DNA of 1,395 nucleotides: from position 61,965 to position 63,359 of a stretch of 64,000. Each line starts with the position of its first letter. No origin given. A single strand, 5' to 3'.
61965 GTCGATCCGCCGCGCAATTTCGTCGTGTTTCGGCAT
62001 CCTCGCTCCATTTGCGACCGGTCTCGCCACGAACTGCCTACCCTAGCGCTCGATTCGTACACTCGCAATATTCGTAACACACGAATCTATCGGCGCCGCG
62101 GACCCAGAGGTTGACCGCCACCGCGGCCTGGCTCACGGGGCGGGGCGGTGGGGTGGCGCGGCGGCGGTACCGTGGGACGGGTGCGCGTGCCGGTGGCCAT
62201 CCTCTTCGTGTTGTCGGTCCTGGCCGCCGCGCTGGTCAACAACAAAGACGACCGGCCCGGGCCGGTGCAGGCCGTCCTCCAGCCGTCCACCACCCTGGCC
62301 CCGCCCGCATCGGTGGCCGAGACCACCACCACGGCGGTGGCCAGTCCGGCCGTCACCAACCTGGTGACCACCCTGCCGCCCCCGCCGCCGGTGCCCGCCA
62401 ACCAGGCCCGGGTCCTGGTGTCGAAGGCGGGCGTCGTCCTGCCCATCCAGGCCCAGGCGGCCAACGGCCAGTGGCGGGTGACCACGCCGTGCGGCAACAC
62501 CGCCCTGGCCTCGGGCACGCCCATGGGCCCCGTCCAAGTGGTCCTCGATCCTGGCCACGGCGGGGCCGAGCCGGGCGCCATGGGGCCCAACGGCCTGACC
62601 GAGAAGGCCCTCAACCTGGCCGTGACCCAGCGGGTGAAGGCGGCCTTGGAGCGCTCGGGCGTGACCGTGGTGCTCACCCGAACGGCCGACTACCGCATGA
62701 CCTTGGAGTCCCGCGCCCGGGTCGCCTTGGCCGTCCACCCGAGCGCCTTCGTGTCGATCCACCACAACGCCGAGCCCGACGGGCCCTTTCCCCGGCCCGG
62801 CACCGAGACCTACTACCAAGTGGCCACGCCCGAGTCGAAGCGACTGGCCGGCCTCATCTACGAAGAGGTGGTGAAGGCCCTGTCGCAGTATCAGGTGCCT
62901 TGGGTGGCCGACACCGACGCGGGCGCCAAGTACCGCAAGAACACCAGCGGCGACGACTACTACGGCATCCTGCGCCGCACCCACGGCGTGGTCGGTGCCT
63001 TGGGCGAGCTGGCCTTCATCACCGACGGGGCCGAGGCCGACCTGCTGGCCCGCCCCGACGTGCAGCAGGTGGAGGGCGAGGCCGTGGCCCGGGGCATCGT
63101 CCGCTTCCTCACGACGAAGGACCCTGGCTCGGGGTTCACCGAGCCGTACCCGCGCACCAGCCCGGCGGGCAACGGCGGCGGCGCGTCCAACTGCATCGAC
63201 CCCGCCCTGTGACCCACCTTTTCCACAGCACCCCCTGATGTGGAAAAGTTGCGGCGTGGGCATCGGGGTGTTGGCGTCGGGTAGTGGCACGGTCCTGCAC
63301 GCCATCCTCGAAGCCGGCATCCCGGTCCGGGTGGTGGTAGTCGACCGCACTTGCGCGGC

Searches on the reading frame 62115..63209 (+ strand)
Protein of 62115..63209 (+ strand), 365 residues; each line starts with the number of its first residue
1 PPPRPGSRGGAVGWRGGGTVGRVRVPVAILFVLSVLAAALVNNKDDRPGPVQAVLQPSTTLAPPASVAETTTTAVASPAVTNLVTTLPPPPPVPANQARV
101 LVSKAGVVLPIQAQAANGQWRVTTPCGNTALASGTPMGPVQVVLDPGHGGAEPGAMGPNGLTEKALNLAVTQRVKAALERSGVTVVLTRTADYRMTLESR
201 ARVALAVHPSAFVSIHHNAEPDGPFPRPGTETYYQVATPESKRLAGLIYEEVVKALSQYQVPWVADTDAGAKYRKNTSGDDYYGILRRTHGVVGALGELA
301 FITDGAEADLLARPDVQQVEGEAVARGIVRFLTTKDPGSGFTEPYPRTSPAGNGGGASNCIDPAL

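Call 58: search_protein_families(library=pfam, proteins=[window:62115-63209:+], max_evalue=0.00001)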
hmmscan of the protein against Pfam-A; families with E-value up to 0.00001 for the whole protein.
window:62115-63209:+ (365 aa): 1 family
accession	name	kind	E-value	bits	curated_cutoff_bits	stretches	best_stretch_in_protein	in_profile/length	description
PF01520.23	Amidase_3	-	3e-38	132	27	1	142-329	1-173/174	N-acetylmuramoyl-L-alanine amidase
